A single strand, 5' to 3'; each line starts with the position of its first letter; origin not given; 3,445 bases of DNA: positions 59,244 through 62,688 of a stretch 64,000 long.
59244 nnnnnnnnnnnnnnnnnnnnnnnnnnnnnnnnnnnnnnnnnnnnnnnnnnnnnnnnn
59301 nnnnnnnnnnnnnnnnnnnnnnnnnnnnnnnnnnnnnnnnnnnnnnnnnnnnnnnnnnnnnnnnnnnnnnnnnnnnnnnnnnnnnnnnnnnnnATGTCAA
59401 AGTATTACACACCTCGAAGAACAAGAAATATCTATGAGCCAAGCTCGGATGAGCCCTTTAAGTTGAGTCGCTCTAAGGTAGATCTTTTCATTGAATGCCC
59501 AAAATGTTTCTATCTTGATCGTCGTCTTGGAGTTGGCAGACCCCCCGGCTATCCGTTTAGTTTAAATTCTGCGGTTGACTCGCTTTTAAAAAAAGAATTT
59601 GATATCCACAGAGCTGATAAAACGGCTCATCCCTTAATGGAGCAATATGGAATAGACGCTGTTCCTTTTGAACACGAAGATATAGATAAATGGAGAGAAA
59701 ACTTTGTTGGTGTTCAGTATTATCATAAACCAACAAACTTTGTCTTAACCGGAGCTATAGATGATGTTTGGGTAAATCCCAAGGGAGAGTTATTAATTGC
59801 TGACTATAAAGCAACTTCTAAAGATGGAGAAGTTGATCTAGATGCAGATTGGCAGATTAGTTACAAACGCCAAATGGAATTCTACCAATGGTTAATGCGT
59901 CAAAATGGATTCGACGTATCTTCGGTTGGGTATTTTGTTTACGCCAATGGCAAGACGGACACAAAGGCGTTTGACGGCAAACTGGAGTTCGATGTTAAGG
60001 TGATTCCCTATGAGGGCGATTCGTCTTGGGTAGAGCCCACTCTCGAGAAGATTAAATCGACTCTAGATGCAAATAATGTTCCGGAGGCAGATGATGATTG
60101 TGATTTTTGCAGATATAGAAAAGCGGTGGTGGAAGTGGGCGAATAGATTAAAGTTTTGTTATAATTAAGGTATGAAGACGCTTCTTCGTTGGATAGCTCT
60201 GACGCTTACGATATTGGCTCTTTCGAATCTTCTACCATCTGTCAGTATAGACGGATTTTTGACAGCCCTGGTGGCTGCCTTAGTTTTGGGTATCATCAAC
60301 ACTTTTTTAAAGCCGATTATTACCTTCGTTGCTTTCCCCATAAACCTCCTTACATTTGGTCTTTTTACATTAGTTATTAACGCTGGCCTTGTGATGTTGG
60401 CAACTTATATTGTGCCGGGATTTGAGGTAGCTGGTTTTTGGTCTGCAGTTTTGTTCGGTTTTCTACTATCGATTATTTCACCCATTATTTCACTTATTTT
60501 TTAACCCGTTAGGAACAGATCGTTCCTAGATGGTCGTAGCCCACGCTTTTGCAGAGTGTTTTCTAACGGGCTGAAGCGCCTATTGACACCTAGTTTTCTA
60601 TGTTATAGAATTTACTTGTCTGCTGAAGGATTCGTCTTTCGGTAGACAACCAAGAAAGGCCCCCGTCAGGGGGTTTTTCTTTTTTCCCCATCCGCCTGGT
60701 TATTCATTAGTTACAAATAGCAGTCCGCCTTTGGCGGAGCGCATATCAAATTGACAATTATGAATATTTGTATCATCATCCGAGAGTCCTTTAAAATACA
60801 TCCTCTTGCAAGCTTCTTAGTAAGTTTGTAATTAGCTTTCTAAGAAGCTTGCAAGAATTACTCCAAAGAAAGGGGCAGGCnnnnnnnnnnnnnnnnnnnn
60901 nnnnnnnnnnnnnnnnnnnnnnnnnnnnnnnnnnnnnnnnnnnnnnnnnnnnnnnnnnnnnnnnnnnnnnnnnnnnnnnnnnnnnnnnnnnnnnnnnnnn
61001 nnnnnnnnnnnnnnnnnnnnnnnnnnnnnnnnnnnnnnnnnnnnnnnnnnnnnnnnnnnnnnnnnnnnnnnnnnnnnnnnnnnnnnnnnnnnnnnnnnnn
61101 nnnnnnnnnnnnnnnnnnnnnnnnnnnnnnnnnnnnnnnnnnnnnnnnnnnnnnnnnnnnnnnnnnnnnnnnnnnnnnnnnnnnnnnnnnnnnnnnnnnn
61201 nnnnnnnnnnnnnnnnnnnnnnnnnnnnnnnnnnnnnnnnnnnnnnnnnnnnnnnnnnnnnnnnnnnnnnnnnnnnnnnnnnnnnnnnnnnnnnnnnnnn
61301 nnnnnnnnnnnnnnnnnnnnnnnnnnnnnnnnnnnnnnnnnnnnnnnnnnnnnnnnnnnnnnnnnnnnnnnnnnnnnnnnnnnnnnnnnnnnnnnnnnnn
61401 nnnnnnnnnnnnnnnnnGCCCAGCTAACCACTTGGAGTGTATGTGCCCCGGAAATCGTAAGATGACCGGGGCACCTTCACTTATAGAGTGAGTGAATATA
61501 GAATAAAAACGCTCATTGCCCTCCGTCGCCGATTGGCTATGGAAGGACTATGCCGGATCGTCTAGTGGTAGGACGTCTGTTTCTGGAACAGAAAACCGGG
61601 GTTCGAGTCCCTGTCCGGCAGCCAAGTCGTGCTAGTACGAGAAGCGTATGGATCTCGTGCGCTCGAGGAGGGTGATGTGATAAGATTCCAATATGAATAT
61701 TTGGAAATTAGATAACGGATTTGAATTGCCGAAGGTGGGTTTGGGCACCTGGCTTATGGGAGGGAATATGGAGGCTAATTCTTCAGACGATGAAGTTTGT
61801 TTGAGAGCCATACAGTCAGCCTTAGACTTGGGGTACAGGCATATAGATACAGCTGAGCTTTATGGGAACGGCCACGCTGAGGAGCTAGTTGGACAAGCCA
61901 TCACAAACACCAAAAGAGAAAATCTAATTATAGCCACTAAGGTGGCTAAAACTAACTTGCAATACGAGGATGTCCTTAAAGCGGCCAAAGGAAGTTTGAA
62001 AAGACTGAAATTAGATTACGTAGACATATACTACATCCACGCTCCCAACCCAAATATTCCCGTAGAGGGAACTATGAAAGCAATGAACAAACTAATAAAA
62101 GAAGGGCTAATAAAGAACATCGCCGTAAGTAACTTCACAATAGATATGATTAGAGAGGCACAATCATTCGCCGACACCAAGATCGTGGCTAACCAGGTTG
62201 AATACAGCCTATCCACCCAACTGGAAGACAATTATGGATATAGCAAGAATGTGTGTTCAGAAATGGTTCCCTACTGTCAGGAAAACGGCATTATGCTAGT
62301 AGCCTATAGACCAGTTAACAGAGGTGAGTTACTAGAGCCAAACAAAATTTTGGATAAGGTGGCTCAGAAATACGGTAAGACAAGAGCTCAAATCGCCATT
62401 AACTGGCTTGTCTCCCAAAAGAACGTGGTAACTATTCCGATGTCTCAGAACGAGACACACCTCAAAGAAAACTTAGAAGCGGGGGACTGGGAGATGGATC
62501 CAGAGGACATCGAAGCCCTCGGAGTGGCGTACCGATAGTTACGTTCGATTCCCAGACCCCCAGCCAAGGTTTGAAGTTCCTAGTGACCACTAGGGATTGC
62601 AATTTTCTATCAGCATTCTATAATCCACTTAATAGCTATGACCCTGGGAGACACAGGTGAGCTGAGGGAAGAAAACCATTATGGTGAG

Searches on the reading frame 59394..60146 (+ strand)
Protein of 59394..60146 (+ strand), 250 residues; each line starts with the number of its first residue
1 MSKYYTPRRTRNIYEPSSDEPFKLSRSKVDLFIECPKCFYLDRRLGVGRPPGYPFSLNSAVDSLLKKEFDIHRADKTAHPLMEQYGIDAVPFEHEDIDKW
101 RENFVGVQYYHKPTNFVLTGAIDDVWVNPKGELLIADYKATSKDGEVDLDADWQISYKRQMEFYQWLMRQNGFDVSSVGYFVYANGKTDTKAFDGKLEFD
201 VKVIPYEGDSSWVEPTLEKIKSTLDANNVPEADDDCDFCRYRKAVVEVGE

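Call 12: search_protein_families(library=pfam, proteins=[window:59394-60146:+], max_evalue=0.01)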
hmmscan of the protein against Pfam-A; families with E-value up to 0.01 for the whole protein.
window:59394-60146:+ (250 aa): 3 families
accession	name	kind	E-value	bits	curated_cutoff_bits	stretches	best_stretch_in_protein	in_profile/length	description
PF12705.13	PDDEXK_1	-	4.8e-14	53.3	22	1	98-243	120-244/247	PD-(D/E)XK nuclease superfamily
PF01930.23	Cas_Cas4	-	0.0016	19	22.7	1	128-243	61-156/160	Domain of unknown function DUF83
PF02011.21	Glyco_hydro_48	-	0.0027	16.8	25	1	150-172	339-361/619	Glycosyl hydrolase family 48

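Call 13: find_encoding_contigs(protein=window:59394-60146:+, flank=10000, max_places=10)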
Protein window:59394-60146:+ (250 aa): 6 contigs read that carry it; 5 places shown.
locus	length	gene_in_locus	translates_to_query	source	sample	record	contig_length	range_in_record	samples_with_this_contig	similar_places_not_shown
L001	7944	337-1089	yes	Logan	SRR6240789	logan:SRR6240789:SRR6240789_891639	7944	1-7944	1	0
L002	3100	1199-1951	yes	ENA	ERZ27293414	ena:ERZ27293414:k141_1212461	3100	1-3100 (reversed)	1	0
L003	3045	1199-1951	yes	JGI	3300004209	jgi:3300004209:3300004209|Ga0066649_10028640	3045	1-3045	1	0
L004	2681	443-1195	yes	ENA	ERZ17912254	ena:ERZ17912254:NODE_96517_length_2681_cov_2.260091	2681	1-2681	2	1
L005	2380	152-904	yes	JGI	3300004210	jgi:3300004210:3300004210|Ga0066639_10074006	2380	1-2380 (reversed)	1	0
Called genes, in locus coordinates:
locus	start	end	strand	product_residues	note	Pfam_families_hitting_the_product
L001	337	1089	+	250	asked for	PF12705:PDDEXK_1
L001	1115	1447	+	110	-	PF04020:Phage_holin_4_2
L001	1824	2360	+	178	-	PF01066:CDP-OH_P_transf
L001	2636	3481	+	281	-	PF00248:Aldo_ket_red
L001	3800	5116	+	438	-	PF01336:tRNA_anti-codon, PF00152:tRNA-synt_2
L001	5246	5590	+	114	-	PF07883:Cupin_2 (weak)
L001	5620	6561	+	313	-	PF01939:NucS_C (weak), PF18899:DUF5655 (weak)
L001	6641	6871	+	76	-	-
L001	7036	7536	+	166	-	-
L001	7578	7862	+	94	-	-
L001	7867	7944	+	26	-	?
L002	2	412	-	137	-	?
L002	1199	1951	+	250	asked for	PF12705:PDDEXK_1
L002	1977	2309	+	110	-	PF04020:Phage_holin_4_2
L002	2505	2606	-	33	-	-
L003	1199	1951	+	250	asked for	PF12705:PDDEXK_1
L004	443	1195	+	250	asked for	PF12705:PDDEXK_1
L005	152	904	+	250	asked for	PF12705:PDDEXK_1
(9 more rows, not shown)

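Call 72: find_homologous_proteins(query=window:59394-60146:+, max_evalue=1e-40)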
Query window:59394-60146:+ (250 aa): 7994 proteins with E <= 1e-40 among 8000 candidates; the best 120 are listed.
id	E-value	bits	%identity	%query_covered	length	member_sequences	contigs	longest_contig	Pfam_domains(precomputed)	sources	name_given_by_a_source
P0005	3.1e-171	586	100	100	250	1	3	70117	PF12705.14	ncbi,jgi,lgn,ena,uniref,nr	ncbi:MAG: hypothetical protein COT89_02480 [Candidatus Colwellbacteria bacterium CG10_big_fil_rev_8_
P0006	1.9e-145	501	83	99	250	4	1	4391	PF12705.14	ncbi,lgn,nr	ncbi:PD-(D/E)XK nuclease family protein [Patescibacteria group bacterium]|nr:PD-(D/E)XK nuclease fam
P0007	1.1e-141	489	80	100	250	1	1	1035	PF12705.14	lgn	-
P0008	5.0e-137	473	77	99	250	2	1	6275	PF12705.14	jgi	-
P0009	1.2e-136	472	77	99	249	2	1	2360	PF12705.14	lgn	-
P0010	2.2e-136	471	79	99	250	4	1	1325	PF12705.14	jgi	jgi:CRISPR/Cas system-associated exonuclease Cas4 (RecB family)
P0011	4.3e-136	470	76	98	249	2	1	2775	PF12705.14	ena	-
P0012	7.3e-136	470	78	100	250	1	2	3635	PF12705.14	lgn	-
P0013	8.3e-136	469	76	98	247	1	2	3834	PF12705.14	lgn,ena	-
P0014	1.5e-135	469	78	99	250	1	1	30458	PF12705.14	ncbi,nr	ncbi:MAG: PD-(D/E)XK nuclease family protein [Candidatus Colwellbacteria bacterium]|nr:PD-(D/E)XK nu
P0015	1.2e-134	466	77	99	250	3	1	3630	PF12705.14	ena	-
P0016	4.5e-133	460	75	99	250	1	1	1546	PF01930.24,PF12705.14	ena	-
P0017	2.0e-132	458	74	99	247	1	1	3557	PF12705.14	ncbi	-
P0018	2.8e-132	458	73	99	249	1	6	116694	PF12705.14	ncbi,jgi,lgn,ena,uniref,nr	ncbi:MAG: hypothetical protein COT88_01505 [Candidatus Colwellbacteria bacterium CG10_big_fil_rev_8_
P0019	8.0e-132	456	75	100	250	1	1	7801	PF12705.14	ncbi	-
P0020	1.7e-131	455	80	94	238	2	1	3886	PF12705.14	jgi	-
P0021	2.6e-131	455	74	99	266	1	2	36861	PF12705.14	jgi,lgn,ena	-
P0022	2.3e-129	448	74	98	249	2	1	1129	PF12705.14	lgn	-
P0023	6.4e-129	447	74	98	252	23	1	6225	PF12705.14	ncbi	-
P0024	3.4e-128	445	77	95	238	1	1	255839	PF12705.14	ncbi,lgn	ncbi:MAG: PD-(D/E)XK nuclease family protein [Candidatus Colwellbacteria bacterium]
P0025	4.5e-128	444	72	100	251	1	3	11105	PF01930.24,PF12705.14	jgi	-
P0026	7.7e-128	443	73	100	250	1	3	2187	PF12705.14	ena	-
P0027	8.2e-128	443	70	100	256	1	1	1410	PF12705.14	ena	-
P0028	1.6e-127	442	73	98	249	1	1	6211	PF12705.14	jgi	-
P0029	3.2e-127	441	72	99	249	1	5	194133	PF12705.14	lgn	-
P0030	3.9e-127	441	72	99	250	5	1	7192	PF12705.14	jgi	-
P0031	4.0e-127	441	75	100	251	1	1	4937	PF12705.14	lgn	-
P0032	5.2e-127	441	72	98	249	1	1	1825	PF12705.14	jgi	-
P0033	1.2e-126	439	77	94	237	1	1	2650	PF12705.14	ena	-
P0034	3.2e-126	438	71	99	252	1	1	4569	PF12705.14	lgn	-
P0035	3.8e-126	438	70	100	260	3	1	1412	PF12705.14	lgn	-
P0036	1.0e-125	436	69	99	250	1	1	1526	PF12705.14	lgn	-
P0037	1.1e-125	436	73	98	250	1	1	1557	PF12705.14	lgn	-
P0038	1.8e-125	436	72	98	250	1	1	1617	PF12705.14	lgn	-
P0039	1.8e-125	436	76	94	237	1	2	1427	PF12705.14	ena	-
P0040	2.3e-125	435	70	99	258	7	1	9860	PF01930.24,PF12705.14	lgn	-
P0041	2.8e-125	435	71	99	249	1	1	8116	PF12705.14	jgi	-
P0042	3.3e-125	435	70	99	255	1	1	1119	PF12705.14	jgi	jgi:CRISPR/Cas system-associated exonuclease Cas4 (RecB family)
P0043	5.8e-125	434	70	99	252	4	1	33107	PF12705.14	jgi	jgi:CRISPR/Cas system-associated exonuclease Cas4 (RecB family)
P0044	6.7e-125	434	70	99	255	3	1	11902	PF12705.14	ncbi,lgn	-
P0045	1.7e-124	432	69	100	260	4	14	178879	PF12705.14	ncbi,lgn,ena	ncbi:MAG: PD-(D/E)XK nuclease family protein [Patescibacteria group bacterium]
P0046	1.8e-124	432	71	99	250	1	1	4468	PF12705.14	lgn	-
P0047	2.8e-124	432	70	99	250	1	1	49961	PF12705.14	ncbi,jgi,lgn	-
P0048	3.3e-124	431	72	98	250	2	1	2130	PF12705.14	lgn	-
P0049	3.8e-124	431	70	98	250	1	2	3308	PF12705.14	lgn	-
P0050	3.9e-124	431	70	99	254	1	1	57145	PF12705.14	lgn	-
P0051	4.6e-124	431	69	100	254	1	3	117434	PF12705.14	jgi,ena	-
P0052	6.0e-124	431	69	99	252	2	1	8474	PF12705.14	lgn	-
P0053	7.2e-124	430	75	94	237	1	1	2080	PF12705.14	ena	-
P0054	9.9e-124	430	68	99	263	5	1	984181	PF12705.14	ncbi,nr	ncbi:MAG: PD-(D/E)XK nuclease family protein [Candidatus Magasanikbacteria bacterium]|nr:PD-(D/E)XK 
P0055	1.1e-123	430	70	99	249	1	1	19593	PF12705.14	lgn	-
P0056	1.6e-123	429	69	99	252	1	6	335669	PF01930.24,PF12705.14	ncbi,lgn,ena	-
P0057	1.8e-123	429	71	98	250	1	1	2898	PF12705.14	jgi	-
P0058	2.0e-123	429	70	99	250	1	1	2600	PF12705.14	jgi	jgi:CRISPR/Cas system-associated exonuclease Cas4 (RecB family)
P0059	2.9e-123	428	71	99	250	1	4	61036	PF12705.14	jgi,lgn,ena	-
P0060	3.3e-123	428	69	99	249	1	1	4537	PF12705.14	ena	-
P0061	3.4e-123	428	69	98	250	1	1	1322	PF12705.14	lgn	-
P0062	4.0e-123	428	71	98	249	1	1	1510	PF12705.14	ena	-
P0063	4.7e-123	428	69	99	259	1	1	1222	PF12705.14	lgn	-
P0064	4.7e-123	428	70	99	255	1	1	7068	PF12705.14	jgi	-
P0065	4.7e-123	428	68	100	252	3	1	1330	PF12705.14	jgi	jgi:hypothetical protein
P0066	4.8e-123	428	68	99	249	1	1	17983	PF12705.14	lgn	-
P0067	6.2e-123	427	71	99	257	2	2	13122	PF12705.14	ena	-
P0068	7.2e-123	427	68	99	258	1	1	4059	PF12705.14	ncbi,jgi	jgi:hypothetical protein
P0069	7.3e-123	427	71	99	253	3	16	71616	PF12705.14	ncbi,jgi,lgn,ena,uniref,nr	ncbi:MAG: hypothetical protein A3I89_01630 [Candidatus Harrisonbacteria bacterium RIFCSPLOWO2_02_FUL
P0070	8.1e-123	427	67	99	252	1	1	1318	PF12705.14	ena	-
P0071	8.1e-123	427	71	99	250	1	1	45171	PF12705.14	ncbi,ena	-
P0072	9.2e-123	427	70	99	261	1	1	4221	PF12705.14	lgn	-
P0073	9.3e-123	427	70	96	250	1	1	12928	PF01930.24,PF12705.14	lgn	-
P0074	9.8e-123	427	71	98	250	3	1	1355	PF12705.14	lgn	-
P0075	1.0e-122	427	68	99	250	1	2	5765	PF12705.14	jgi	jgi:hypothetical protein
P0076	1.2e-122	426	70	98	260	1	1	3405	PF12705.14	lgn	-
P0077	1.2e-122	426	68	99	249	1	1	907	PF12705.14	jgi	-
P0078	1.2e-122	426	69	99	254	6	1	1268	PF12705.14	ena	-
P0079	1.3e-122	426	69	99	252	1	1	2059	PF12705.14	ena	-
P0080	1.5e-122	426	70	99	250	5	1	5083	PF12705.14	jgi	-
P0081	1.6e-122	426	67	99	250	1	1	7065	PF01930.24,PF12705.14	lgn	-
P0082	1.9e-122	426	69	99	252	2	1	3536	PF01930.24,PF12705.14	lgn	-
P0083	1.9e-122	426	68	99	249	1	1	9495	PF12705.14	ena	-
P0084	2.6e-122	425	70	98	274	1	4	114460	PF12705.14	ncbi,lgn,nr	ncbi:MAG: PD-(D/E)XK nuclease family protein [Parcubacteria group bacterium]|nr:PD-(D/E)XK nuclease 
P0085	3.2e-122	425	69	99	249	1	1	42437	PF12705.14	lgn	-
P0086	3.2e-122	425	69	99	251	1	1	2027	PF01930.24,PF12705.14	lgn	-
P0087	3.6e-122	425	69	99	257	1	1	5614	PF12705.14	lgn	-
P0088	3.8e-122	425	68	99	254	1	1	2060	PF12705.14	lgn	-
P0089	4.1e-122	425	71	98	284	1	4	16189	PF01930.24,PF12705.14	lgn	-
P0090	4.3e-122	425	69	99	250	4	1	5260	PF12705.14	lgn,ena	-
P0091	4.4e-122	424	69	99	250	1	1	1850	PF12705.14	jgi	-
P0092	4.5e-122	424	68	99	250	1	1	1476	PF12705.14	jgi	-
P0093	4.9e-122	424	70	99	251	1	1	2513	PF12705.14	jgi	jgi:RecB family exonuclease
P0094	5.0e-122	424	75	94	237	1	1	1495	PF12705.14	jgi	jgi:hypothetical protein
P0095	5.5e-122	424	69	99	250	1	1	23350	PF12705.14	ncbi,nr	ncbi:MAG: PD-(D/E)XK nuclease family protein [Patescibacteria group bacterium]|nr:PD-(D/E)XK nucleas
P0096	5.7e-122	424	68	99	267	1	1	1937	PF01930.24,PF12705.14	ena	-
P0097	6.2e-122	424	68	99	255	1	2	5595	PF12705.14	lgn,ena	-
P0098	9.2e-122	423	68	100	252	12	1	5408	PF12705.14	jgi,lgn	jgi:hypothetical protein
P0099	9.5e-122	423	70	99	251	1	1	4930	PF12705.14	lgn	-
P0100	9.5e-122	423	68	99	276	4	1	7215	PF12705.14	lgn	-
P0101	9.8e-122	423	69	99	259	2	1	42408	PF12705.14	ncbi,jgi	-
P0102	1.0e-121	423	69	98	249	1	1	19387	PF12705.14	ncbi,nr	ncbi:MAG: PD-(D/E)XK nuclease family protein [Patescibacteria group bacterium]|nr:PD-(D/E)XK nucleas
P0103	1.1e-121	423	67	99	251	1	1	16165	PF12705.14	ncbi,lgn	-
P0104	1.2e-121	423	69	100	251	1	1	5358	PF12705.14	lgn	-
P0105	1.3e-121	423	69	99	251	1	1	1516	PF12705.14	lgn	-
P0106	1.4e-121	423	69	99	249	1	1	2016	PF12705.14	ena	-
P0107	1.5e-121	423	67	99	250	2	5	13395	PF12705.14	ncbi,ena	-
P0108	1.5e-121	423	69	99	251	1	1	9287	PF12705.14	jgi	-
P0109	1.5e-121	423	69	99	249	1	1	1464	PF01930.24,PF12705.14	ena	-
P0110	1.6e-121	423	69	99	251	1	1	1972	PF01930.24,PF12705.14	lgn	-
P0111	1.7e-121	423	70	98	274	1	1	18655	PF12705.14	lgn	-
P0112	1.8e-121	422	69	98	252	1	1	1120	PF12705.14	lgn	-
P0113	1.8e-121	422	70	98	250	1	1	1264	PF12705.14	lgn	-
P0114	2.0e-121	422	68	98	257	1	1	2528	PF12705.14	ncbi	-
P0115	2.0e-121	422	69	98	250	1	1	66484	PF12705.14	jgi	-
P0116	2.1e-121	422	69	99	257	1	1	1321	PF12705.14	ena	-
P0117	2.1e-121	422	68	99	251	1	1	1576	PF01930.24,PF12705.14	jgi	jgi:CRISPR/Cas system-associated exonuclease Cas4 (RecB family)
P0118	2.2e-121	422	67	98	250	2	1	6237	PF01930.24,PF12705.14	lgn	-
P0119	2.4e-121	422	69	99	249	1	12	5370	PF12705.14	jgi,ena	-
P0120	2.5e-121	422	69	100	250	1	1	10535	PF12705.14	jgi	-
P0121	2.6e-121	422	67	100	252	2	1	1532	PF12705.14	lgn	-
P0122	2.8e-121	422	67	98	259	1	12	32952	PF12705.14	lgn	-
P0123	3.0e-121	422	67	99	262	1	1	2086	PF12705.14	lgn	-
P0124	3.0e-121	422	68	98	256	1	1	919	PF01930.24,PF12705.14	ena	-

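Call 73: find_encoding_contigs(protein=P0006, flank=3000, max_places=3)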
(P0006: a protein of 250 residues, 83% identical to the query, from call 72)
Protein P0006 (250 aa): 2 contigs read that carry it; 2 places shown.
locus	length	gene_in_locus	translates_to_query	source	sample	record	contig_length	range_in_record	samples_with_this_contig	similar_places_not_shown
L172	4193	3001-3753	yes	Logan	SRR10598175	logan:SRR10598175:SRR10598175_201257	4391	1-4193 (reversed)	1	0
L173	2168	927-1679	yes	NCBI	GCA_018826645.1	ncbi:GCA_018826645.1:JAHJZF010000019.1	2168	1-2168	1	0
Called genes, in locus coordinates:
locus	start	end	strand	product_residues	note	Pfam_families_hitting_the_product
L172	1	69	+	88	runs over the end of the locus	?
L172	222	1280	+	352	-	PF00162:PGK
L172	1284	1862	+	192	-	PF00929:RNase_T, PF16473:Rv2179c-like (faint)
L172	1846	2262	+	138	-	PF00075:RNase_H, PF13456:RVT_3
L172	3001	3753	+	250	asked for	PF12705:PDDEXK_1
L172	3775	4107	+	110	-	PF04020:Phage_holin_4_2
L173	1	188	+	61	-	PF13456:RVT_3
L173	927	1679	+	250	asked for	PF12705:PDDEXK_1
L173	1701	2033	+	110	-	PF04020:Phage_holin_4_2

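Call 74: find_encoding_contigs(protein=P0014, flank=3000, max_places=2)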
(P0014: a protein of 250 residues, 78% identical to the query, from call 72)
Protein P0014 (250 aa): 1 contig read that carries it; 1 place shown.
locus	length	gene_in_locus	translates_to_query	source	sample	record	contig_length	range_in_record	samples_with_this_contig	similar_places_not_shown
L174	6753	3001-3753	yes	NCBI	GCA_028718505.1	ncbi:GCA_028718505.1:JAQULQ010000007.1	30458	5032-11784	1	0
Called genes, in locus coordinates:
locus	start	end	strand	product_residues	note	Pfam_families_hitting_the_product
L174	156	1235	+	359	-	PF00162:PGK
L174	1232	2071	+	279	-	PF02272:DHHA1 (weak)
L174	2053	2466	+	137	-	PF00075:RNase_H, PF13456:RVT_3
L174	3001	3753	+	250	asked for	PF12705:PDDEXK_1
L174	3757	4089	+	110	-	PF04020:Phage_holin_4_2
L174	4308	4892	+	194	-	PF01066:CDP-OH_P_transf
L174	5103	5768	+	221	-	PF01209:Ubie_methyltran (weak), PF08241:Methyltransf_11, PF08242:Methyltransf_12 (faint), PF13649:Methyltransf_25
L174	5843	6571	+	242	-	-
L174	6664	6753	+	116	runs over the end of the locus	-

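Call 75: find_encoding_contigs(protein=P0024, flank=3000, max_places=2)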
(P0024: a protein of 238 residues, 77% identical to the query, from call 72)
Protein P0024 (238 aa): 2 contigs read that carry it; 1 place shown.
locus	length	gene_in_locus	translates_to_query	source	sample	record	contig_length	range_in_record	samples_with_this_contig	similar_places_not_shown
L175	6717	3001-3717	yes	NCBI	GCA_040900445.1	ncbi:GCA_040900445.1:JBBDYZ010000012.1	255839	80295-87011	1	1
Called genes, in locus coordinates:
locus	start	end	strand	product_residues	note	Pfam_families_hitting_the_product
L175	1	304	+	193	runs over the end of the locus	PF04138:GtrA_DPMS_TM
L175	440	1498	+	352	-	PF00162:PGK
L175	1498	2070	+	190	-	PF00929:RNase_T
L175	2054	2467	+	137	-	PF00075:RNase_H, PF13456:RVT_3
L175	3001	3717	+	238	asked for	PF12705:PDDEXK_1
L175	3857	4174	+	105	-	-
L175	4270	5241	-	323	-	PF01368:DHH, PF02272:DHHA1 (weak)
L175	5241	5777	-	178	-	-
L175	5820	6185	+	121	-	PF04020:Phage_holin_4_2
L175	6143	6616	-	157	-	-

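Call 76: find_encoding_contigs(protein=P0008, flank=3000, max_places=2)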
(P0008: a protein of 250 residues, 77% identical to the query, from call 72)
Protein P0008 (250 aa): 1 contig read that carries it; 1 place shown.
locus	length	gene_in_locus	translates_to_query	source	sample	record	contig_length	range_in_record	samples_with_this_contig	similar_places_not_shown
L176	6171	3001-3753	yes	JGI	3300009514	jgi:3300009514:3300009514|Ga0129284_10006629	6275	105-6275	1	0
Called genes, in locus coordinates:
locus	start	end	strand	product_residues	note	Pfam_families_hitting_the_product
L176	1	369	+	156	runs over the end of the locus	?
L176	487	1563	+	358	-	PF00162:PGK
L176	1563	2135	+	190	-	PF00929:RNase_T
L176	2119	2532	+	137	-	PF00075:RNase_H, PF13456:RVT_3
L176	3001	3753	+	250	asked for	PF12705:PDDEXK_1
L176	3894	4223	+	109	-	-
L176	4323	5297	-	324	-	PF01368:DHH, PF02272:DHHA1 (weak)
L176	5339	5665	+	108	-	PF04020:Phage_holin_4_2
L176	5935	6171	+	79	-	?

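Call 77: find_encoding_contigs(protein=P0012, flank=3000, max_places=2)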
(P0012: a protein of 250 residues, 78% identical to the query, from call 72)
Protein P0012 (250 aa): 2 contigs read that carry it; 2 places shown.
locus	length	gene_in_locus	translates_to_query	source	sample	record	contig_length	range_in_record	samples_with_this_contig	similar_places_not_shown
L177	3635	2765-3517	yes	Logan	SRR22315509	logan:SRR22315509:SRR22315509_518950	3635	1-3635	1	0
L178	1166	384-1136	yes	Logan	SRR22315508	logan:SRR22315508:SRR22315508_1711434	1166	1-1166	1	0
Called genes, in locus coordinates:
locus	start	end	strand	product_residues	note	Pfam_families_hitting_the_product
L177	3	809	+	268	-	?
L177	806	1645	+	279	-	PF02272:DHHA1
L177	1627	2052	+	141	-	PF00075:RNase_H, PF13456:RVT_3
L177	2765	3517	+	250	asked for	PF12705:PDDEXK_1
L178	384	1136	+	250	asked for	PF12705:PDDEXK_1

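Call 89: find_encoding_contigs(protein=P0007, flank=1500, max_places=2)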
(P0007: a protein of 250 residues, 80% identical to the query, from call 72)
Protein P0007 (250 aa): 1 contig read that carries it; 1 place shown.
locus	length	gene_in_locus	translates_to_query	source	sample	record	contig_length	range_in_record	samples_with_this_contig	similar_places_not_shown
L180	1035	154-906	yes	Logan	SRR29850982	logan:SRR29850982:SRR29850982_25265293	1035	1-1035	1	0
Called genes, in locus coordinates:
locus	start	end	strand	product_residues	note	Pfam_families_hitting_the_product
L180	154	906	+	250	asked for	PF12705:PDDEXK_1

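Call 90: find_encoding_contigs(protein=P0010, flank=1500, max_places=3)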
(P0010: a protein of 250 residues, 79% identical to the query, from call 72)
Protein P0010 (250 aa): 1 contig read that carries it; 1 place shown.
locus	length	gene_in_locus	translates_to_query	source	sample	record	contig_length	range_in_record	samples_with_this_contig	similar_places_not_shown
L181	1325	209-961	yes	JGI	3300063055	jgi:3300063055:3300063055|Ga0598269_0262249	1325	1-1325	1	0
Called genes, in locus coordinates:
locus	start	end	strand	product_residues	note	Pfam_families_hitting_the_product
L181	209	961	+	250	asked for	PF12705:PDDEXK_1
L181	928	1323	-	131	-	?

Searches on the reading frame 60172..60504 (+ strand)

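Call 12: search_protein_families(library=pfam, proteins=[window:60172-60504:+], max_evalue=0.01)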
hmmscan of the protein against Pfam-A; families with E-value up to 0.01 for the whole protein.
window:60172-60504:+ (110 aa): 1 family
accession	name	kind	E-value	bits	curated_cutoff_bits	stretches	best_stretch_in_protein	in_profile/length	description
PF04020.18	Phage_holin_4_2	-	1.2e-31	109.9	28.8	1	1-103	1-103/105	Mycobacterial 4 TMS phage holin, superfamily IV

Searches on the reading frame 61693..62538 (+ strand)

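Call 12: search_protein_families(library=pfam, proteins=[window:61693-62538:+], max_evalue=0.01)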
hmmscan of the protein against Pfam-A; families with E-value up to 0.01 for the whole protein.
window:61693-62538:+ (281 aa): 1 family
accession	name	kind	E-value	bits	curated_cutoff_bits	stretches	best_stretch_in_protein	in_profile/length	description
PF00248.27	Aldo_ket_red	-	6.9e-68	229.3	24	1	14-276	1-286/291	Aldo/keto reductase family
